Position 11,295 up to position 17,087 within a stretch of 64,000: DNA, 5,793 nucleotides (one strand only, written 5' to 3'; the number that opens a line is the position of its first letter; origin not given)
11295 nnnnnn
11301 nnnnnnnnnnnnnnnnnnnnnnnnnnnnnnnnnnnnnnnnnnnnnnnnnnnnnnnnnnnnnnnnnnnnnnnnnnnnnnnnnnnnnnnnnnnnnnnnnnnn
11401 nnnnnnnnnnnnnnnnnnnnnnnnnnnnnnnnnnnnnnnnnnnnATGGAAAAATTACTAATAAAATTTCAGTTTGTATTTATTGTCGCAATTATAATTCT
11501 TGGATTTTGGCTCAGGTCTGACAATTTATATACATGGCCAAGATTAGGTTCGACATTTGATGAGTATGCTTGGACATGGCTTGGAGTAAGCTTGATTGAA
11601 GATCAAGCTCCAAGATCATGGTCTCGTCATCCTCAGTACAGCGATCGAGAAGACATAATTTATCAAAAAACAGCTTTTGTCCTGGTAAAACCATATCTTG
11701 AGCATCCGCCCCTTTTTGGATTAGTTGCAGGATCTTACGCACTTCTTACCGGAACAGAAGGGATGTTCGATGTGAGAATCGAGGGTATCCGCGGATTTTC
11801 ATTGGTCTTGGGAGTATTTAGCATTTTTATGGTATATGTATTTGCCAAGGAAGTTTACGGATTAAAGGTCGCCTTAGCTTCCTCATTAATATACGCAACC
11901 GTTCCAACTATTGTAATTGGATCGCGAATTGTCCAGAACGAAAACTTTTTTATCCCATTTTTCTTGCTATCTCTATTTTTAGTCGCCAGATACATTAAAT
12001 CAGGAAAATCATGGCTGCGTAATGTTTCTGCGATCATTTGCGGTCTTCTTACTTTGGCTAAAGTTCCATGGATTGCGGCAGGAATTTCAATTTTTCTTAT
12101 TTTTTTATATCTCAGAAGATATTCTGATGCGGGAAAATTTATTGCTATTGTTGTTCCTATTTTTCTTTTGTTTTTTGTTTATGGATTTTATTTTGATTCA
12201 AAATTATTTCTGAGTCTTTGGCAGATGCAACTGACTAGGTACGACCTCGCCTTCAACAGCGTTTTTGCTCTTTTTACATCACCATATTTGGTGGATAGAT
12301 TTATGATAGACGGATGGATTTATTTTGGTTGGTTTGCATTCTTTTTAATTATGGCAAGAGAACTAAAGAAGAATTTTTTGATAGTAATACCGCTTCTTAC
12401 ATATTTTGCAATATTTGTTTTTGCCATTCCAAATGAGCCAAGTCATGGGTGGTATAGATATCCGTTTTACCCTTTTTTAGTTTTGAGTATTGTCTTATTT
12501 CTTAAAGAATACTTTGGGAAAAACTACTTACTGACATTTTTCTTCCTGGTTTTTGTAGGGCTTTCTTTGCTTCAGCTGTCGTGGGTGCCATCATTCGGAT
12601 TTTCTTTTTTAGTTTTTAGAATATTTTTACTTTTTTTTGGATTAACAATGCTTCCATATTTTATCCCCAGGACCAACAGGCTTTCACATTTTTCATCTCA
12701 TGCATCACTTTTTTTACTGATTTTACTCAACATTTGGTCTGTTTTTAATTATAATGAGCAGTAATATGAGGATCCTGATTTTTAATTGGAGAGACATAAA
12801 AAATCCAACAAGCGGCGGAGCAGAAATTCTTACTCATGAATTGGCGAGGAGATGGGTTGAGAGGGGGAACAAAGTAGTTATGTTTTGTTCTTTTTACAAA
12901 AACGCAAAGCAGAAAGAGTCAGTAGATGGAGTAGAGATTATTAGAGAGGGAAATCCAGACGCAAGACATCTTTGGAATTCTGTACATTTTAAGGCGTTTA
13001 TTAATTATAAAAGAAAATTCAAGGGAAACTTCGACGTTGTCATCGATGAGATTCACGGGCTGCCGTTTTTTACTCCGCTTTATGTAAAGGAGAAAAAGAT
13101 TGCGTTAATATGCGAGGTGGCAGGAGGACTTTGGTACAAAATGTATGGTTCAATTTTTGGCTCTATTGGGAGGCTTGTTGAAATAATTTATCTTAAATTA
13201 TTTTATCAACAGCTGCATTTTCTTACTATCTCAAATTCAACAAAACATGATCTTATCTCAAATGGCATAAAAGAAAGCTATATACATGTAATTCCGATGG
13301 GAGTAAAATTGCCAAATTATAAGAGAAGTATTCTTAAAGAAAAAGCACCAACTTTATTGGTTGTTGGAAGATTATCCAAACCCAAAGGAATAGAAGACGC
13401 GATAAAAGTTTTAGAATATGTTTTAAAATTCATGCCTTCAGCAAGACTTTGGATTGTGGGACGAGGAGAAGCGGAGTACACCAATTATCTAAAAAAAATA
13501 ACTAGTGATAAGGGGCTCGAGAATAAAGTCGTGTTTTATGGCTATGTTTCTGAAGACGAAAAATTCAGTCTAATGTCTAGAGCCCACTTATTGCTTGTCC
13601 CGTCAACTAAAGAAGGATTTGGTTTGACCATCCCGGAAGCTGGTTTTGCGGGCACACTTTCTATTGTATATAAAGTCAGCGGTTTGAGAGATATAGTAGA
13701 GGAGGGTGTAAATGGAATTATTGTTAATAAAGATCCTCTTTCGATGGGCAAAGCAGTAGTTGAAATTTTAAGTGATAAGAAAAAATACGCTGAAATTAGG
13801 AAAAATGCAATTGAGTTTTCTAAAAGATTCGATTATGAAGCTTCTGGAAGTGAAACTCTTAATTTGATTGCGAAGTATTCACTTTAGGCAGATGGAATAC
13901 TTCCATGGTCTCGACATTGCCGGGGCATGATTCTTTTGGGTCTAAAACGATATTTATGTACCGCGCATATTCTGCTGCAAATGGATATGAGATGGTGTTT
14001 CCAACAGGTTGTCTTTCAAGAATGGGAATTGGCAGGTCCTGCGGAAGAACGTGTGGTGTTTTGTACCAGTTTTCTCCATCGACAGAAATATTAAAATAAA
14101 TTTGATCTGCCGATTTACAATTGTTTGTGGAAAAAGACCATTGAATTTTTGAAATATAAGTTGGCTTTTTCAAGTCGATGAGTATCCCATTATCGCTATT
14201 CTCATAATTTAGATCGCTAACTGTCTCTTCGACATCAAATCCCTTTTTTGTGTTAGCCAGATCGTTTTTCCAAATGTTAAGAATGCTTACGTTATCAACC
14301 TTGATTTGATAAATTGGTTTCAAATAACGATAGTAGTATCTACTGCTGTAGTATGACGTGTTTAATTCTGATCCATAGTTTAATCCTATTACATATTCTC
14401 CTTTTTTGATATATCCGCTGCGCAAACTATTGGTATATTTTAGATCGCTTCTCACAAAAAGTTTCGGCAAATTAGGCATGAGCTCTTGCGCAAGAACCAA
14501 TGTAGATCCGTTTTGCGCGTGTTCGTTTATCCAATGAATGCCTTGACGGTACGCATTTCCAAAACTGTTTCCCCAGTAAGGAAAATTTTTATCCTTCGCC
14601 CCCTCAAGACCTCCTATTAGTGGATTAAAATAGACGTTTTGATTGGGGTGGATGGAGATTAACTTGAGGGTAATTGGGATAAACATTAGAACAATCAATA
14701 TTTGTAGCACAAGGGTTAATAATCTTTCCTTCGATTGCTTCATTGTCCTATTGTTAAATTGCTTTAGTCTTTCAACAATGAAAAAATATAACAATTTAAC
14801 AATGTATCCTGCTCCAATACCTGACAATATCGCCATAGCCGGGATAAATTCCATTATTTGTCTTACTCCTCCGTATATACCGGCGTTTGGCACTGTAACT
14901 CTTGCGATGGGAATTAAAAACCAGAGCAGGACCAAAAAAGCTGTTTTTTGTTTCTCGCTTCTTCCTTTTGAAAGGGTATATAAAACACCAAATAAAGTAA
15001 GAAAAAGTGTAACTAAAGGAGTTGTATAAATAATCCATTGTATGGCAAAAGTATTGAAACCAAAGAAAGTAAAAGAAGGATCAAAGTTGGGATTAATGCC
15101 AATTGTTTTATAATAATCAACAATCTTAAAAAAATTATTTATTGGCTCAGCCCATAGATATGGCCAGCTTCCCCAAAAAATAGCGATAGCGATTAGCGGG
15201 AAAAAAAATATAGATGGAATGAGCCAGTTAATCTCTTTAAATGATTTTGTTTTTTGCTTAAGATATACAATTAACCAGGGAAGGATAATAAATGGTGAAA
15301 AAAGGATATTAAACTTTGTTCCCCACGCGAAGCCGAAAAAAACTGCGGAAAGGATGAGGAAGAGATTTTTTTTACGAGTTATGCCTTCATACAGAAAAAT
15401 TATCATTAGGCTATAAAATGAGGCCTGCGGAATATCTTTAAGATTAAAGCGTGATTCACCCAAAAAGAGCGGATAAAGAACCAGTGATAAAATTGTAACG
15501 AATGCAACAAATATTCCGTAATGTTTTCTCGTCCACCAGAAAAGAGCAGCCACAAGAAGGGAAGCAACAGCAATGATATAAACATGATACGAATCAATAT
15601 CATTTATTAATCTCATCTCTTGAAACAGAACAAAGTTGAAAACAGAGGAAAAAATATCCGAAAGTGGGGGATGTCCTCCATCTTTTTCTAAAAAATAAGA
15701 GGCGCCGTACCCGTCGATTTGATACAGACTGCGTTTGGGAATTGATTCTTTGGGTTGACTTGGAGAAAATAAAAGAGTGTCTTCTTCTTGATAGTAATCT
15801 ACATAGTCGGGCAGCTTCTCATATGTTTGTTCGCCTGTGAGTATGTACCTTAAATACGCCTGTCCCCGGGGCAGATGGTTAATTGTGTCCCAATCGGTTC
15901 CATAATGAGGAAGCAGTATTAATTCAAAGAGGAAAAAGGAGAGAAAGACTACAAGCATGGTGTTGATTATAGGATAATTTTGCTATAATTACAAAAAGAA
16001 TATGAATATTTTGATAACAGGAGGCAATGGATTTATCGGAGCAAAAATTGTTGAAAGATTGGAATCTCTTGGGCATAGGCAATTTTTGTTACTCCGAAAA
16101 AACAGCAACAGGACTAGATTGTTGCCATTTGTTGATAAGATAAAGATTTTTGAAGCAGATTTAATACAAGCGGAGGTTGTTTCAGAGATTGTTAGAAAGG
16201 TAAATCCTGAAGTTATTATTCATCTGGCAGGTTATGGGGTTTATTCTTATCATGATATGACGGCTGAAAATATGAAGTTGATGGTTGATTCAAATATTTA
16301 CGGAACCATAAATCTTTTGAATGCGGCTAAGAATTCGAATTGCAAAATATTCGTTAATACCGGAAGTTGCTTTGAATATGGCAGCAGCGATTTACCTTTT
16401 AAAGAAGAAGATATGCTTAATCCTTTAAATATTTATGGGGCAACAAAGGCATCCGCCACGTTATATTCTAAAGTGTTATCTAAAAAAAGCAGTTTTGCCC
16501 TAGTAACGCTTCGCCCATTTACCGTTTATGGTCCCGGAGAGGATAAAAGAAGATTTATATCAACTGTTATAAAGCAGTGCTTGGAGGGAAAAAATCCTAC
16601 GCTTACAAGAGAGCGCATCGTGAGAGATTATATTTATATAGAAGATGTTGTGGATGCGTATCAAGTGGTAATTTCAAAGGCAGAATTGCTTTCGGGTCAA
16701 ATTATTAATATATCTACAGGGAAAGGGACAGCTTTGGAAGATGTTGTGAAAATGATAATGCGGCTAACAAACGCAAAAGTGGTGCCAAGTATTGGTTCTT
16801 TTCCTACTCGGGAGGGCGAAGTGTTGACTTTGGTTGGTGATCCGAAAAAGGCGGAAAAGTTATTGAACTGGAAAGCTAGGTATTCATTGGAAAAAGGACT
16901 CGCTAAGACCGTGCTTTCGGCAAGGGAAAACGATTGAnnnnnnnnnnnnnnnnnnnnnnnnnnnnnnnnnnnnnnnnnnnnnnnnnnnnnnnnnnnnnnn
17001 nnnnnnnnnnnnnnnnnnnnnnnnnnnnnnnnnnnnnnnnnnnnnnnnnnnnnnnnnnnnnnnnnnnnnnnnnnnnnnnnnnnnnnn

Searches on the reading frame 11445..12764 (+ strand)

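Call 57: search_protein_families(library=pfam, proteins=[window:11445-12764:+], max_evalue=0.000001)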
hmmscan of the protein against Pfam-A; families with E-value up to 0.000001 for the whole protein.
window:11445-12764:+ (439 aa): 1 family
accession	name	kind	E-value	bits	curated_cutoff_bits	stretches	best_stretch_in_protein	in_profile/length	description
PF13231.12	PMT_2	-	2.1e-12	48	26.1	1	87-243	2-153/160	Dolichyl-phosphate-mannose-protein mannosyltransferase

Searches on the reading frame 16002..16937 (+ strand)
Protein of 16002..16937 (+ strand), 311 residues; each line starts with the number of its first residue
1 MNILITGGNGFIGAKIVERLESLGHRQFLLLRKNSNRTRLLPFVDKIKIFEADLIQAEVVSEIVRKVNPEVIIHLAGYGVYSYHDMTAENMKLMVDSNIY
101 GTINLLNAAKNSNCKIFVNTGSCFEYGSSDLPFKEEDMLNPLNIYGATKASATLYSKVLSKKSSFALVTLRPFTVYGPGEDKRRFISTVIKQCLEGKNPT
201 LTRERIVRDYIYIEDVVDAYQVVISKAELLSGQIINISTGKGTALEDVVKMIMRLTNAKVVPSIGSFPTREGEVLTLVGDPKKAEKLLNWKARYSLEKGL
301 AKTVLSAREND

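Call 18: search_protein_families(library=pfam, proteins=[window:16002-16937:+], max_evalue=0.00001)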
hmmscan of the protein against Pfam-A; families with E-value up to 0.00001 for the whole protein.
window:16002-16937:+ (311 aa): 9 families
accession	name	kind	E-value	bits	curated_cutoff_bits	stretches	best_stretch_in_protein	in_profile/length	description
PF01370.27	Epimerase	-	8.3e-45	153.5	20.9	1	3-237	1-239/240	NAD dependent epimerase/dehydratase family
PF16363.11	GDP_Man_Dehyd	-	1.9e-42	146.3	27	1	4-303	1-332/332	GDP-mannose 4,6 dehydratase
PF01073.25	3Beta_HSD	-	1.7e-17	63.8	22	1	4-220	1-225/280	3-beta hydroxysteroid dehydrogenase/isomerase family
PF04321.23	RmlD_sub_bind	-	1.1e-16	61.2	27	1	1-198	1-172/287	RmlD substrate binding domain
PF02719.21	Polysacc_synt_2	-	6.3e-16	58.8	20.2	1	3-274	1-268/293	Polysaccharide biosynthesis protein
PF08659.16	KR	-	7.7e-08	32.9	22.6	1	3-123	3-137/180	KR domain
PF13460.12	NAD_binding_10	-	8.2e-07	29.5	27.2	1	7-174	1-145/184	NAD(P)H-binding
PF00106.31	adh_short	-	3e-06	27.3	26.6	1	3-109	3-119/195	short chain dehydrogenase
PF07993.18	NAD_binding_4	-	9.2e-06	25.4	20.1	0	5-177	1-209/258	Male sterility protein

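Call 55: search_protein_families(library=ncbifam, proteins=[window:16002-16937:+], max_evalue=1e-10)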
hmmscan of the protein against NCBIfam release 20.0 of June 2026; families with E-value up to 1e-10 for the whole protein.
window:16002-16937:+ (311 aa): 19 families
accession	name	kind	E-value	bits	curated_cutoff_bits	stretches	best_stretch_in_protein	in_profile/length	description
TIGR04180.1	EDH_00030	hypoth_equivalog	2.1e-40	138.6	475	1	3-295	1-297/297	NAD-dependent 4,6-dehydratase LegB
TIGR01179.1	galE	equivalog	3.4e-35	121.4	262.3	2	2-180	1-181/332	UDP-glucose 4-epimerase GalE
TIGR01181.1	dTDP_gluc_dehyt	equivalog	4.7e-35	121.2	365.1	1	2-305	1-309/321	dTDP-glucose 4,6-dehydratase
TIGR02197.1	heptose_epim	equivalog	2.2e-30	105.9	274.6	1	3-260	1-264/316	ADP-glyceromanno-heptose 6-epimerase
NF007956.0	PRK10675.1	subfamily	1.1e-20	74.1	394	0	1-151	1-155/338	UDP-glucose 4-epimerase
NF008360.0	PRK11150.1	equivalog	1.3e-20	73.9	452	1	3-264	2-262/310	ADP-glyceromanno-heptose 6-epimerase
TIGR02622.1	CDP_4_6_dhtase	equivalog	1.2e-19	70.7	278.45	1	2-304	6-327/352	CDP-glucose 4,6-dehydratase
NF007490.0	PRK10084.1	subfamily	7.9e-19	67.9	649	1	1-305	1-332/361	dTDP-glucose 4,6-dehydratase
TIGR01214.1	rmlD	equivalog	2e-16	60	224.05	1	3-197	2-171/285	dTDP-4-dehydrorhamnose reductase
NF011728.1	PRK15181.1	equivalog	7.8e-16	58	760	1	96-303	115-333/348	Vi polysaccharide biosynthesis UDP-N-acetylglucosaminuronic acid C-4 epimerase TviC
TIGR03466.1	HpnA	hypoth_equivalog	1.3e-14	53.8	367.65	1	2-227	2-220/327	hopanoid-associated sugar epimerase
NF058621.1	DiazavRedAvaA7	equivalog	1.4e-14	54.4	400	1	1-223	1-218/304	3-diazoavenalumate denitrifying reductase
NF041015.1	UDPsulfquin_syn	equivalog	1.5e-14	53.7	575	0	43-140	64-162/384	UDP-sulfoquinovose synthase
NF007582.0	PRK10217.1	equivalog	4e-14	52.5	698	1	2-304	3-328/355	dTDP-glucose 4,6-dehydratase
NF043036.1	ErythonDh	equivalog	1.2e-13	51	325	1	1-261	1-271/321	D-erythronate dehydrogenase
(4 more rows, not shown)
